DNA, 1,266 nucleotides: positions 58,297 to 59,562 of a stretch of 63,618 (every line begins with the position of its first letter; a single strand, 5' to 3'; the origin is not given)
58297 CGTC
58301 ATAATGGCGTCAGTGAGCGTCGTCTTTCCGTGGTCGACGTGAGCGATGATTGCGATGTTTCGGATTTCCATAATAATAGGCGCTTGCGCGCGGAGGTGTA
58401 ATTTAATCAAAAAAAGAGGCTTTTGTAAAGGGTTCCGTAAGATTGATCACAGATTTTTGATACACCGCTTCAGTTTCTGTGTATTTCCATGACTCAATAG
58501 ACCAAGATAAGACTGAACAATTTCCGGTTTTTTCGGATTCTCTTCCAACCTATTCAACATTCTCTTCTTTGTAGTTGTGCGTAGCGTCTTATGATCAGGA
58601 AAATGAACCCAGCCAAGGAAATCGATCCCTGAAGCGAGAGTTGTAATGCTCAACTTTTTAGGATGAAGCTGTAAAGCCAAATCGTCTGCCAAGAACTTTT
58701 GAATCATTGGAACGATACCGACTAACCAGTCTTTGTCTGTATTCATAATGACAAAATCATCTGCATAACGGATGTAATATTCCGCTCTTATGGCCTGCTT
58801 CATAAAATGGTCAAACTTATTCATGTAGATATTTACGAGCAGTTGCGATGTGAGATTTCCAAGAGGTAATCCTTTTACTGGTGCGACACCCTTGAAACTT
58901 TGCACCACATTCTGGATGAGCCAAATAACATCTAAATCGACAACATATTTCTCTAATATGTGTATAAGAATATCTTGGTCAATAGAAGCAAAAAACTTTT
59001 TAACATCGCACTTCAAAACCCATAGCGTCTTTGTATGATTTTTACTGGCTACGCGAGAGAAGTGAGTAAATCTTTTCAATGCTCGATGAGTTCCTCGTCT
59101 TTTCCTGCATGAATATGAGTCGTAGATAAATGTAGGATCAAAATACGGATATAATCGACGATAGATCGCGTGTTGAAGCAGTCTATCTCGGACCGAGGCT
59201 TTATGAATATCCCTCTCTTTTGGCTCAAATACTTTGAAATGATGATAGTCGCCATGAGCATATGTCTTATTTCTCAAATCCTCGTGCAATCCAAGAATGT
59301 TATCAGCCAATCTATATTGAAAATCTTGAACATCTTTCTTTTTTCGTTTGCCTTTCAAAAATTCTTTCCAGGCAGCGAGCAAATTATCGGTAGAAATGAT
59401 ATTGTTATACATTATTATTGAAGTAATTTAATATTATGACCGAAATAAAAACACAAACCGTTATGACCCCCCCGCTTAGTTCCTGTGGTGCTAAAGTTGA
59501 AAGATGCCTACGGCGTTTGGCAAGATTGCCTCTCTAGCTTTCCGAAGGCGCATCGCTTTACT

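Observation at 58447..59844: Split DGR: the RT and Avd genes lie ~14 kb from the TR/VR, separated by housekeeping genes, and avd is inverted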

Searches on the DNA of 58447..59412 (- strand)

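Call 67: build_rna_model(alignment_id=A5)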
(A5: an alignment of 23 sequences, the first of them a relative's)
Model R1 built from alignment A5 (23 sequences, 279 columns); structure: RNAalifold consensus.
model positions 173; base pairs 30; branch points 2; effective number of sequences 4.89; information 0.59 bits per position. Calibrated on 0.2 Mb of random sequence (short: E-values are rough).
structure used (alignment columns):
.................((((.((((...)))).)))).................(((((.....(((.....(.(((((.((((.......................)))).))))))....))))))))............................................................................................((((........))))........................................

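Call 68: search_with_rna_model(model_id=R1, sources=[window, L001, L012, L097, L108, L101, L102, L098], max_evalue=1, show_alignments=2)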
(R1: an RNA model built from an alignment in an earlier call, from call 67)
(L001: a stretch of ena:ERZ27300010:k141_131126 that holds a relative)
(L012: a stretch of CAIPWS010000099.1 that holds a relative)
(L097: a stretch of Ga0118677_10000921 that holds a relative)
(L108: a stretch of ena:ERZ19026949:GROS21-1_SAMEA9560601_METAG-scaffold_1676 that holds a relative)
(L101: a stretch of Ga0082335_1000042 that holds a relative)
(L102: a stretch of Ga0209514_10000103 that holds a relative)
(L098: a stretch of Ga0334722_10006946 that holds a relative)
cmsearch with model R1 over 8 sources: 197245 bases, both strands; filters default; matches with E-value up to 1: 3.
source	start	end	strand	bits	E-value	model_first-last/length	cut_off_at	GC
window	44111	44281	-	169.1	1.4e-36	1-173/173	no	0.47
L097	11993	12165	+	163.2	3.3e-35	1-173/173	no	0.49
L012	3617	3810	+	56.4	9.4e-11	1-173/173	no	0.43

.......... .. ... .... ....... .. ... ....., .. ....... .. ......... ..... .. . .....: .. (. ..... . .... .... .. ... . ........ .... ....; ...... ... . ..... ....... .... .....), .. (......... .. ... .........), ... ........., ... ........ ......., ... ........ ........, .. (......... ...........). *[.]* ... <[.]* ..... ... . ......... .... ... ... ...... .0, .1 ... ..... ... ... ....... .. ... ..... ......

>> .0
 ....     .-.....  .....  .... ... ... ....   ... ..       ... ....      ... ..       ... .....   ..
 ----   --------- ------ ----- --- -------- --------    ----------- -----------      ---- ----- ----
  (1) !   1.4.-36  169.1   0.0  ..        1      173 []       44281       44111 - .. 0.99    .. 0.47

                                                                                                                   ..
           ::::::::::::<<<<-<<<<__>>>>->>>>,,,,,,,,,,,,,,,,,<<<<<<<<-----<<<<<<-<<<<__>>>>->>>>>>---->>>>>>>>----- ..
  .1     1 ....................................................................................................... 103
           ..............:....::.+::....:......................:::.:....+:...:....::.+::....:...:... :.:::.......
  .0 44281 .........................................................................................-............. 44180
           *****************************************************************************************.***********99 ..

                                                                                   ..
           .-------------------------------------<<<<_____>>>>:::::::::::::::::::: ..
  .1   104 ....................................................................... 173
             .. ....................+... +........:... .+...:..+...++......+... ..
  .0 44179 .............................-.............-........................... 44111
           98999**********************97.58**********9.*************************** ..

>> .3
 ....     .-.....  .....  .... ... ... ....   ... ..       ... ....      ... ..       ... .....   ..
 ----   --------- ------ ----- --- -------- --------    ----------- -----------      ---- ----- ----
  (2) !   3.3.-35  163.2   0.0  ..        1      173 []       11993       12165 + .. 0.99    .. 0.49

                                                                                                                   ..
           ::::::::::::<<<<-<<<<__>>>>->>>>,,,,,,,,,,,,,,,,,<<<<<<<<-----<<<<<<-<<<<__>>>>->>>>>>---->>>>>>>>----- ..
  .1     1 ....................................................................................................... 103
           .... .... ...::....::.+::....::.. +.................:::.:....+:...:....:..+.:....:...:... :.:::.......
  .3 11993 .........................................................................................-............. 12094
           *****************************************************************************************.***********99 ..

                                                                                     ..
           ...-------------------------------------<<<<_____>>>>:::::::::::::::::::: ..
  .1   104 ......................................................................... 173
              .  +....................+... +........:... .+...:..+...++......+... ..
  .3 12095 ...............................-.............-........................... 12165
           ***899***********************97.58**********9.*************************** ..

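Call 72: search_rna_families(sources=[L013, L016, L027, L033, L095, L094, L092, L103], threshold=gathering)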
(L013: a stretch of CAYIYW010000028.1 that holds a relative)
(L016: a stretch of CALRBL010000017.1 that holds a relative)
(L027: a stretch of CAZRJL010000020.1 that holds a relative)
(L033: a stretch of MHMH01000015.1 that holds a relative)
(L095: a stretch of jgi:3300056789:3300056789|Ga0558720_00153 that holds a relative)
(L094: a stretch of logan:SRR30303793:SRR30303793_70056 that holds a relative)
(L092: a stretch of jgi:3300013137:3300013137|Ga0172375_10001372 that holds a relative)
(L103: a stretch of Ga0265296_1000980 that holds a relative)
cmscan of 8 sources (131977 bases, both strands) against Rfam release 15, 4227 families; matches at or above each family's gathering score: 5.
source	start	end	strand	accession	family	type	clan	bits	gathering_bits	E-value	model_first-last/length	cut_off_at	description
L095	6468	6539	+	RF00005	tRNA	Gene; tRNA;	CL00001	73.3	29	8e-14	1-71/71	no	tRNA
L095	7669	7741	+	RF00005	tRNA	Gene; tRNA;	CL00001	72.2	29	1.6e-13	1-71/71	no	tRNA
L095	8501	8572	+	RF00005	tRNA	Gene; tRNA;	CL00001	57.9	29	1.4e-09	1-71/71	no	tRNA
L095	8375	8445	+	RF00005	tRNA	Gene; tRNA;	CL00001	57.1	29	2.4e-09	1-71/71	no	tRNA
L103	43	125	+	RF00005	tRNA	Gene; tRNA;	CL00001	55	29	8.7e-09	1-71/71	no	tRNA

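Call 79: search_with_rna_model(model_id=R1, sources=[L112, L113, L114, L092, L103, L094, L095, L099, L104, L111, L107, L109], max_evalue=0.1)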
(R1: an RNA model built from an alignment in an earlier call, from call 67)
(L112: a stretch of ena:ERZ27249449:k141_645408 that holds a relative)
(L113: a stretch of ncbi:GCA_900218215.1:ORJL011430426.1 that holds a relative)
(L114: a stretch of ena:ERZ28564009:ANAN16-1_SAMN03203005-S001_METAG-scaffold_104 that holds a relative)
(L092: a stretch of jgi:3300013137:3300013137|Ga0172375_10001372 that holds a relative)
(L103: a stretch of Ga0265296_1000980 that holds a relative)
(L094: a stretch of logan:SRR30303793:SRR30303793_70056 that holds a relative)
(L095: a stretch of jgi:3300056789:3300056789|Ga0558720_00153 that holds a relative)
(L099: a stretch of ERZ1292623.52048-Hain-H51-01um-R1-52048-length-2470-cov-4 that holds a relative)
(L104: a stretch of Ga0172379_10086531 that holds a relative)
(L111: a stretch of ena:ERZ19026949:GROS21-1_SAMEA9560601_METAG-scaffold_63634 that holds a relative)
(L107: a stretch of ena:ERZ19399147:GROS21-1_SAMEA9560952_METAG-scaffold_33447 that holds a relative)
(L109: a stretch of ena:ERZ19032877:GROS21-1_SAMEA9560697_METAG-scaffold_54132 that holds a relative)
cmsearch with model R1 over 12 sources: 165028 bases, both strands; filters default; matches with E-value up to 0.1: 7.
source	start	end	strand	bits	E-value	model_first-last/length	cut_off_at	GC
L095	12046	12219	+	179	6.6e-39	1-173/173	no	0.49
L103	11994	12217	+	145.2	3.6e-31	1-173/173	no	0.45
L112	11948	12124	+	136.6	3.3e-29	1-173/173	no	0.27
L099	2128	2314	+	115.9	1.8e-24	1-173/173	no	0.51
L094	11732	11900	+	109.3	6e-23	1-173/173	no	0.49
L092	11977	12167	+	107.3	1.7e-22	1-173/173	no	0.41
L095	881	971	+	19.4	0.023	1-173/173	no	0.31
